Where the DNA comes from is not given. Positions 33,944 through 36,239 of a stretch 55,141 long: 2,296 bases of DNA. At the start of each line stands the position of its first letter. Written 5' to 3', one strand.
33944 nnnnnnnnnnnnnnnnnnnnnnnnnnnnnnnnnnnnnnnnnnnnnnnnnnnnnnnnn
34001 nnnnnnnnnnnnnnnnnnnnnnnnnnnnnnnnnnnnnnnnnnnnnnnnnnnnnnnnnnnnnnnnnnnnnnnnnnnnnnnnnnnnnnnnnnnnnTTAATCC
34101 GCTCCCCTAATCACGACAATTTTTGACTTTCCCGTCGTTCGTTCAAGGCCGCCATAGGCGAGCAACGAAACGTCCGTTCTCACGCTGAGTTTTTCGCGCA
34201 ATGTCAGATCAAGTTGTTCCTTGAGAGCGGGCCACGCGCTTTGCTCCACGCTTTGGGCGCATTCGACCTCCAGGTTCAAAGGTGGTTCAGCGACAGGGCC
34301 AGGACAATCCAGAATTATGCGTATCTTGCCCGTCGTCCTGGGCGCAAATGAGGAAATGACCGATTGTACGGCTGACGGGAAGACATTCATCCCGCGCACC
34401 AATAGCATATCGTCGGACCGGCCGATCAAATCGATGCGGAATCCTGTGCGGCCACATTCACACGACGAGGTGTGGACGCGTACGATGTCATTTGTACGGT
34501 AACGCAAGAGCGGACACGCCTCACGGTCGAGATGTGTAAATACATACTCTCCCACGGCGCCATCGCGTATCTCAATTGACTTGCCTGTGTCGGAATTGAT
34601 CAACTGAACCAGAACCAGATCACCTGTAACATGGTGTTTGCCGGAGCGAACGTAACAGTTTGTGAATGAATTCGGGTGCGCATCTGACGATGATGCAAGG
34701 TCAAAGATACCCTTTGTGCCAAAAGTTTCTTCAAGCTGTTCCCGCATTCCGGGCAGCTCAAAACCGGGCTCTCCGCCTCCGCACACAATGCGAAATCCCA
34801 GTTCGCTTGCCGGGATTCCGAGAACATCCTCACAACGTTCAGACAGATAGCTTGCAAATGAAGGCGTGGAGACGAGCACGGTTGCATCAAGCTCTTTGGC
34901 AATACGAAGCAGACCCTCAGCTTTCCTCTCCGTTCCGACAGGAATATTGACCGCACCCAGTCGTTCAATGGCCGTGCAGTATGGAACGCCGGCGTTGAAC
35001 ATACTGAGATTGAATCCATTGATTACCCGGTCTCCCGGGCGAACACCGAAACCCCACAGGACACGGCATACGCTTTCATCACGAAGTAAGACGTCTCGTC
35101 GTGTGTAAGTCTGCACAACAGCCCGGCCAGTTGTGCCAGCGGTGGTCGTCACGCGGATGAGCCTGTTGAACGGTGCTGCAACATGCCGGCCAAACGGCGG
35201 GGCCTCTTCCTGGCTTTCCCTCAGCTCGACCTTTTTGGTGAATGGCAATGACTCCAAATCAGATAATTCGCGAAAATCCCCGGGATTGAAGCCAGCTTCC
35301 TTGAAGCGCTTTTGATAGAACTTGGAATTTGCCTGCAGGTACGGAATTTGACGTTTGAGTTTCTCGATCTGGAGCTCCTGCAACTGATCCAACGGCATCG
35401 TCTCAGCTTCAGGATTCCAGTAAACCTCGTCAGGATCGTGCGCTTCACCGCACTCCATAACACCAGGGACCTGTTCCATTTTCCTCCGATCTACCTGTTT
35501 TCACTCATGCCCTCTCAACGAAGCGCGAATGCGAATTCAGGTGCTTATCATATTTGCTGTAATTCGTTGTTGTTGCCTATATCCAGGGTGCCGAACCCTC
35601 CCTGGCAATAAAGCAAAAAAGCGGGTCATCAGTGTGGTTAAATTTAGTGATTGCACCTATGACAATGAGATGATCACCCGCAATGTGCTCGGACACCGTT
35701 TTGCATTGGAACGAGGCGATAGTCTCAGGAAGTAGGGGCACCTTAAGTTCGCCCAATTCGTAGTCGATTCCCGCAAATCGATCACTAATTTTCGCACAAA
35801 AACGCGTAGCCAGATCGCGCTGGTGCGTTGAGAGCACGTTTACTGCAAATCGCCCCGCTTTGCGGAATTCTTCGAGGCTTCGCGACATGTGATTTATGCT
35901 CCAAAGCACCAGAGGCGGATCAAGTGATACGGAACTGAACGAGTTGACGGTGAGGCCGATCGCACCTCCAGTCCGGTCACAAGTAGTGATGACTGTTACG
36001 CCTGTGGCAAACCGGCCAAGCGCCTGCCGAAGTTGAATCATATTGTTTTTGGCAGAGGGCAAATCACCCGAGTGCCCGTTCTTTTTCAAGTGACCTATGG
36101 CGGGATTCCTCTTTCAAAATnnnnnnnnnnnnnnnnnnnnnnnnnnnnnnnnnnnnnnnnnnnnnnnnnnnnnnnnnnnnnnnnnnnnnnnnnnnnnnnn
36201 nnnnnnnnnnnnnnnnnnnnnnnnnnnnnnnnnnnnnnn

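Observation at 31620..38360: LysR-linked operon coupling a PaaK-type adenylating enzyme to a four-domain rhodanese, with a DszC-like oxygenase, a flavin reductase and an amidohydrolase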

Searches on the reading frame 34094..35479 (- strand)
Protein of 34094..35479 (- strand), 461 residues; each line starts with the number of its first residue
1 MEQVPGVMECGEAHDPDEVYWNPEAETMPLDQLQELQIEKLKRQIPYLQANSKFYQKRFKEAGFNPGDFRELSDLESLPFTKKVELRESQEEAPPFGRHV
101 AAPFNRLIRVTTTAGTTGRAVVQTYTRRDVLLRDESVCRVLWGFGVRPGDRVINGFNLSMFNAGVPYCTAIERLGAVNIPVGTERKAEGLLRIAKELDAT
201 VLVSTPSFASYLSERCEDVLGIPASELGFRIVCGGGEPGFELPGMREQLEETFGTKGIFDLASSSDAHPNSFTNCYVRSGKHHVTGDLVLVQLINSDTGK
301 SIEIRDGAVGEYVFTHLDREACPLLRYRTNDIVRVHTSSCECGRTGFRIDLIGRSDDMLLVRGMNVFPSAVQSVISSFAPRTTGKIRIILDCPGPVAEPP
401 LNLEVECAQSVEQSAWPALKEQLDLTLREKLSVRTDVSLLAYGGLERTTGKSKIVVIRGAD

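Call 3: search_protein_families(library=pfam, proteins=[window:34094-35479:-], max_evalue=0.001)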
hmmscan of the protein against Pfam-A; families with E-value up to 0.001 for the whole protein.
window:34094-35479:- (461 aa): 1 family
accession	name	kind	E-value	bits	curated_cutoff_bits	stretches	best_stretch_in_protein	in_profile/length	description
PF14535.12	AMP-binding_C_2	-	8e-10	39.3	25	1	363-456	1-93/96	AMP-binding enzyme C-terminal domain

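Call 4: search_protein_families(library=ncbifam, proteins=[window:34094-35479:-], max_evalue=0.001)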
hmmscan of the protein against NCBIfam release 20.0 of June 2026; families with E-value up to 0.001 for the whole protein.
window:34094-35479:- (461 aa): 12 families
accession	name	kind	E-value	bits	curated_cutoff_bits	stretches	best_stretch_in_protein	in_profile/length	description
NF041878.1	paak_haloarch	equivalog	6.3e-71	239.2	700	1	24-453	4-421/427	phenylacetate--CoA ligase PaaK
TIGR02155.1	PA_CoA_ligase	equivalog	6.9e-66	222.5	646.3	1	26-456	1-419/422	phenylacetate--CoA ligase PaaK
NF053551.1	FlxY_rubin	equivalog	2.1e-45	155.2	520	1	28-389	4-357/424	flexirubin biosynthesis putative acyl-CoA ligase FlxY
NF045666.1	DVU1553_fam_AMP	equivalog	1.4e-31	109.8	300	1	26-350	16-325/331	DVU_1553 family AMP-dependent CoA ligase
TIGR03335.1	F390_ftsA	equivalog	1e-23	83.8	458.7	1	20-365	1-339/445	coenzyme F390 synthetase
NF041217.1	BagE_FevW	exception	2.9e-15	56.1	800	1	30-362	10-318/424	bagremycin/ferroverdin synthetase BagE/FevW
TIGR02304.1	aden_form_hyp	equivalog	1e-06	28.1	251.9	1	312-374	282-350/430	F390 synthetase-related protein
NF053567.1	HBDA_AROS1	equivalog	1.1e-05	24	1000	0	113-208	179-271/523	3-hydroxybenzoate--CoA ligase HbdA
NF004822.0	PRK06178.1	equivalog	1.6e-05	23.8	782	0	349-377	462-490/571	acyl-CoA synthetase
NF005702.0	PRK07514.1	subfamily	0.00014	20.4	558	0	123-214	28-117/506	malonyl-CoA synthase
NF004837.0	PRK06187.1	subfamily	0.00086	17.7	476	0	125-214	34-121/531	long-chain-fatty-acid--CoA ligase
NF009922.0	PRK13383.1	equivalog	0.001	17.8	987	0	348-378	415-445/528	acyl-CoA synthetase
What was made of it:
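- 34094..35479 (-): PaaK-family (ANL) adenylating enzyme, presumed acyl-CoA ligase (461 aa). It belongs to a distinct subfamily and is not a PaaK orthologue. NCBIfam PaaK 239 bits against a cutoff of 700 (call 4).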

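Call 25: search_solved_structures(query=window:34094-35479:-, max_evalue=0.00001)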
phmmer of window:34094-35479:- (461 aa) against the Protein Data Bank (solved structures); distinct sequences matched with E-value up to 0.00001: 8.
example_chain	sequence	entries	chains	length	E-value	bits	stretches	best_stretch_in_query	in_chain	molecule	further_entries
4r1l_A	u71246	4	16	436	7.2e-56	193.1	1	19-452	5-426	Phenylacetate-coenzyme A ligase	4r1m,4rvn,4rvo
6hdw_A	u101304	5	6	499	3.4e-55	190.9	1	16-456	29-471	2-hydroxyisobutyryl-CoA synthetase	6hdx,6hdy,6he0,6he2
2y4o_A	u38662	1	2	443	7.5e-55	189.8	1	25-458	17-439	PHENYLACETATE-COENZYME A LIGASE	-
2y27_A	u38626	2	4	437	1e-53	186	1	25-456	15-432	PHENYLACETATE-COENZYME A LIGASE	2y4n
9s3l_A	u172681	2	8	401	1.5e-13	53.6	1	67-361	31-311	Phenylacetate-CoA ligase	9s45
6wuq_A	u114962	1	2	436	4.1e-13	52.2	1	32-374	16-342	AjiA1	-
6siw_A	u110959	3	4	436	7.5e-12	48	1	32-372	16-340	PaaK-like ligase (AMP-dependent synthetase and ligase) | AMP-dependent synthetase and ligase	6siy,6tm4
6siw_B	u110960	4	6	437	7.5e-12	48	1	32-372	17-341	PaaK-like ligase (AMP-dependent synthetase and ligase) | AMP-dependent synthetase and ligase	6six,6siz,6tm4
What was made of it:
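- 34094..35479 (-): PDB PaaK and 2-hydroxyisobutyryl-CoA synthetase at E 1e-55 (call 25).
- On PaaK-like branch of ANL adenylating enzymes: Calls 3 and 25.
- Closest known: Phenylacetate-CoA ligase PaaK and 2-hydroxyisobutyryl-CoA synthetase. Same: Same PaaK-like branch of the ANL superfamily (E 1e-55, call 25), with intact adenylation motifs.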

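Call 53: search_protein_families(library=padloc, proteins=[window:34094-35479:-], max_evalue=0.001)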
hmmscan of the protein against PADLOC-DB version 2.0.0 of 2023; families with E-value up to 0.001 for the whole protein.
window:34094-35479:- (461 aa): 0 families

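Call 55: find_related_loci(query=A2, collection=metagenome_contigs, flank=8000)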
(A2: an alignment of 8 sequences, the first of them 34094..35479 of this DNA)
Query A2 (461 aa) in metagenome_contigs; peptide patterns used: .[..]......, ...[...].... (x = any residue, [..] = any of these).
285 stretches matched a pattern; 67 encode a relative of the query (tblastn E <= 1e-3); 67 distinct loci.
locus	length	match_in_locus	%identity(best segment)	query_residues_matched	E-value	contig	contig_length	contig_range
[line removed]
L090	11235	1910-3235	59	20-461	0e+0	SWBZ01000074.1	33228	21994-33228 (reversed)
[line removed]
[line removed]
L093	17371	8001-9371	56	1-459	0e+0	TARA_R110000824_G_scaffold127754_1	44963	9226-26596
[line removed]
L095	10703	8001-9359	56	5-457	0e+0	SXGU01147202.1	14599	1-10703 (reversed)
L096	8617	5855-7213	56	5-457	0e+0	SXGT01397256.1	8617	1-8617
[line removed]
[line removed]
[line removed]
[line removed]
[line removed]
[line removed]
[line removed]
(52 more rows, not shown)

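Call 63: find_homologous_proteins(query=window:34094-35479:-, max_evalue=1e-30)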
Query window:34094-35479:- (461 aa): 702 proteins with E <= 1e-30 among 8000 candidates; the best 120 are listed.
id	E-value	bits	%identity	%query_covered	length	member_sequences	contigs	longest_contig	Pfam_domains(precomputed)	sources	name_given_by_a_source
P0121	0.0e+0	1050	100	100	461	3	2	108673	PF14535.13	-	-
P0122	1.9e-258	876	81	100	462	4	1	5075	PF14535.13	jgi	-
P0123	9.6e-230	781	72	100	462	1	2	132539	PF14535.13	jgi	-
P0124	3.3e-229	779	74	98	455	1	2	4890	PF00501.35,PF14535.13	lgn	-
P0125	2.7e-227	773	72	100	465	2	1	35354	PF14535.13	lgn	-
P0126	2.4e-226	770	71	100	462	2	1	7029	PF14535.13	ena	-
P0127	3.0e-222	756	70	99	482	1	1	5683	PF14535.13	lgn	-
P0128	2.0e-217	741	69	99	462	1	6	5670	PF00501.35,PF14535.13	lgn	-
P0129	2.9e-193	661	64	99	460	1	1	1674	PF00501.35,PF14535.13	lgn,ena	-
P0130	1.6e-192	658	60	99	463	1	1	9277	PF00501.35,PF14535.13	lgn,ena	-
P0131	2.1e-192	658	63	96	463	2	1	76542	PF00501.35,PF14535.13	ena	-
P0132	3.7e-188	644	59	98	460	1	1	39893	PF14535.13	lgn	-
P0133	2.1e-187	642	60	97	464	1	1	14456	PF14535.13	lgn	-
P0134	7.5e-187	640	60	96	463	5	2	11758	PF14535.13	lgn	-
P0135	1.4e-186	639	60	99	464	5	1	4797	PF00501.35,PF14535.13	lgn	-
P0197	2.1e-142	493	50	96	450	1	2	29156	PF00501.35,PF14535.13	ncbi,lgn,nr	ncbi:MAG: AMP-binding protein [Candidatus Rokubacteria bacterium]|nr:AMP-binding protein [Candidatus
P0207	7.7e-110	386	42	95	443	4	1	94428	PF00501.35,PF14535.13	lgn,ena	-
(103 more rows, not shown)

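Call 64: find_encoding_contigs(protein=P0207, flank=9000, max_places=1)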
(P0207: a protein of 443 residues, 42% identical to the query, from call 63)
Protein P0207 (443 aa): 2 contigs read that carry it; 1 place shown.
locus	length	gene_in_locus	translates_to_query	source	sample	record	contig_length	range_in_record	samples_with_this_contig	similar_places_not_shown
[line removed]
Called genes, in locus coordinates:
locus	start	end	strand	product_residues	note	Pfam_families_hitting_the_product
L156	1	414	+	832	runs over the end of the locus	PF00005:ABC_tran, PF13304:AAA_21 (faint), PF00005:ABC_tran, PF02653:BPD_transp_2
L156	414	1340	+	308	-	PF00532:Peripla_BP_1, PF13407:Peripla_BP_4, PF13377:Peripla_BP_3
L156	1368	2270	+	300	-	PF00941:FAD_binding_5, PF03450:CO_deh_flav_C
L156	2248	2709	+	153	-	PF00111:Fer2, PF01799:Fer2_2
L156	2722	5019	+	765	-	PF01315:Ald_Xan_dh_C, PF02738:MoCoBD_1, PF20256:MoCoBD_2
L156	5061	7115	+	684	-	PF05378:Hydant_A_N, PF01968:Hydantoinase_A, PF19278:Hydant_A_C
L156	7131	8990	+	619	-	PF02538:Hydantoinase_B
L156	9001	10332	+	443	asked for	PF00501:AMP-binding, PF14535:AMP-binding_C_2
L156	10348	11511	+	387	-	PF00108:Thiolase_N, PF02803:Thiolase_C, PF22691:Thiolase_C_1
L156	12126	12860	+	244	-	PF05138:PaaA_PaaC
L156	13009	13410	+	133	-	PF01042:Ribonuc_L-PSP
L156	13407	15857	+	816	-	PF00724:Oxidored_FMN, PF09084:NMT1, PF13379:NMT1_2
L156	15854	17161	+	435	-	PF01546:Peptidase_M20, PF07687:M20_dimer (weak)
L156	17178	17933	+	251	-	PF00596:Aldolase_II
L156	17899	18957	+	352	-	PF01547:SBP_bac_1 (weak), PF13416:SBP_bac_8 (weak), PF13343:SBP_bac_6, PF13531:SBP_bac_11 (weak)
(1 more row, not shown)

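Call 65: find_encoding_contigs(protein=P0197, flank=9000, max_places=1)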
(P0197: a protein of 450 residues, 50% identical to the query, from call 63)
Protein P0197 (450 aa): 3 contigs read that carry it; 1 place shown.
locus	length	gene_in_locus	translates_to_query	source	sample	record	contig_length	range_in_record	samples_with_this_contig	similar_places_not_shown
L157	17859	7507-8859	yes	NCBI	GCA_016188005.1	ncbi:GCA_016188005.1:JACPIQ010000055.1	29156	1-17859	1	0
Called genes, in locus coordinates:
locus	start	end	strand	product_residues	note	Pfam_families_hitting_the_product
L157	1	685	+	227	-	PF00037:Fer4 (weak), PF12797:Fer4_2 (weak), PF12837:Fer4_6 (weak), PF12838:Fer4_7 (faint), PF13237:Fer4_10 (faint), PF04055:Radical_SAM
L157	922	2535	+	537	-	PF07724:AAA_2 (faint), PF00158:Sigma54_activat, PF14532:Sigma54_activ_2, PF07728:AAA_5 (weak), PF25601:AAA_lid_14, PF02954:HTH_8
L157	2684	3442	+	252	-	PF09339:HTH_IclR, PF01614:IclR_C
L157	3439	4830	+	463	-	PF03972:MmgE_PrpD_N, PF19305:MmgE_PrpD_C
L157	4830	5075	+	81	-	PF13534:Fer4_17 (faint), PF14697:Fer4_21 (faint), PF12797:Fer4_2 (faint), PF00037:Fer4 (faint), PF12837:Fer4_6 (faint), PF13237:Fer4_10 (faint), PF12838:Fer4_7, PF13187:Fer4_9 (weak), +1 more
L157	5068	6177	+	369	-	PF01855:POR_N, PF02780:Transketolase_C, PF17147:PFOR_II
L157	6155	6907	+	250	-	PF02775:TPP_enzyme_C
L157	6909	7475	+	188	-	PF01558:POR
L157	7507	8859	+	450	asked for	PF00501:AMP-binding, PF14535:AMP-binding_C_2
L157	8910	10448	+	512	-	PF00496:SBP_bac_5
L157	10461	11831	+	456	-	PF00501:AMP-binding (weak), PF14535:AMP-binding_C_2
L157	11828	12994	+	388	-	PF02771:Acyl-CoA_dh_N (weak), PF00441:Acyl-CoA_dh_1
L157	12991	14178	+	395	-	PF02771:Acyl-CoA_dh_N, PF02770:Acyl-CoA_dh_M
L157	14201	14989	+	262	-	PF00106:adh_short, PF08659:KR, PF13561:adh_short_C2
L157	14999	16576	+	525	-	PF00581:Rhodanese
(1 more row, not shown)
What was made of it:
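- A Rokubacteria locus carries the same set (call 65).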

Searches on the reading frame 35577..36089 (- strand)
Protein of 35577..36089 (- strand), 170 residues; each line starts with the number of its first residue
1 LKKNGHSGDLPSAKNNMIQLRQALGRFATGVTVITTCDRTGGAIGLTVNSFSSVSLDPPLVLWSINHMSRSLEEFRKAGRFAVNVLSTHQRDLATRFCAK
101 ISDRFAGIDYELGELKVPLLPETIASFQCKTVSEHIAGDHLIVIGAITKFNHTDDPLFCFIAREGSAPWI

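Call 3: search_protein_families(library=pfam, proteins=[window:35577-36089:-], max_evalue=0.001)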
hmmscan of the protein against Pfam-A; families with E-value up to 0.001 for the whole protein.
window:35577-36089:- (170 aa): 1 family
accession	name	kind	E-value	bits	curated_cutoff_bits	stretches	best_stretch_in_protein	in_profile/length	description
PF01613.24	Flavin_Reduct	-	6.1e-40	137.3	27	1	24-155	1-136/153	Flavin reductase like domain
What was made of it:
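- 35577..36089 (-): HpaC/HsaB-type NAD(P)H:flavin reductase (about 155-170 aa). PF01613 at 137 bits (call 3).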

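Call 4: search_protein_families(library=ncbifam, proteins=[window:35577-36089:-], max_evalue=0.001)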
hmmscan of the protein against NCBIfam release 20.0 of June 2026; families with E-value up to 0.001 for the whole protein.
window:35577-36089:- (170 aa): 8 families
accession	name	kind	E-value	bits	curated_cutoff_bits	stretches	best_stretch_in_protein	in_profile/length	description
NF045919.1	HphnlacHdxRed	equivalog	7.4e-45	153.4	340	1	19-153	9-143/309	p-hydroxyphenylacetate 3-hydroxylase reductase component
NF052639.1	FlvnRedFerAPor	equivalog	6.7e-41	139.6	260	1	18-158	5-146/158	flavin reductase FerA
NF045630.1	monooxsub_HsaB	equivalog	3.9e-38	131.1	230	1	17-157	7-149/186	3-hydroxy-9,10-secoandrosta-1,3,5(10)-triene-9,17-dione monooxygenase reductase subunit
NF045733.1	StyMonoxStyB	equivalog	5.5e-29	101.1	200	1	19-160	3-142/150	styrene monooxygenase NADH-dependent flavin reductase subunit StyB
NF042921.1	HpaC_Thermus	equivalog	1.4e-25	90.1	200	1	19-152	4-132/150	4-hydroxyphenylacetate 3-monooxygenase reductase subunit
TIGR03615.1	RutF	equivalog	3.3e-21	75.9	254.75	1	19-154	5-141/156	NADH-dependent FMN reductase RutF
TIGR02296.1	HpaC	equivalog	9e-18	64.8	205.95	1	21-154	2-138/154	4-hydroxyphenylacetate 3-monooxygenase, reductase component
NF012030.0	PRK15486.1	equivalog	1e-11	44.9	315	1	16-149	6-142/170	4-hydroxyphenylacetate 3-monooxygenase reductase subunit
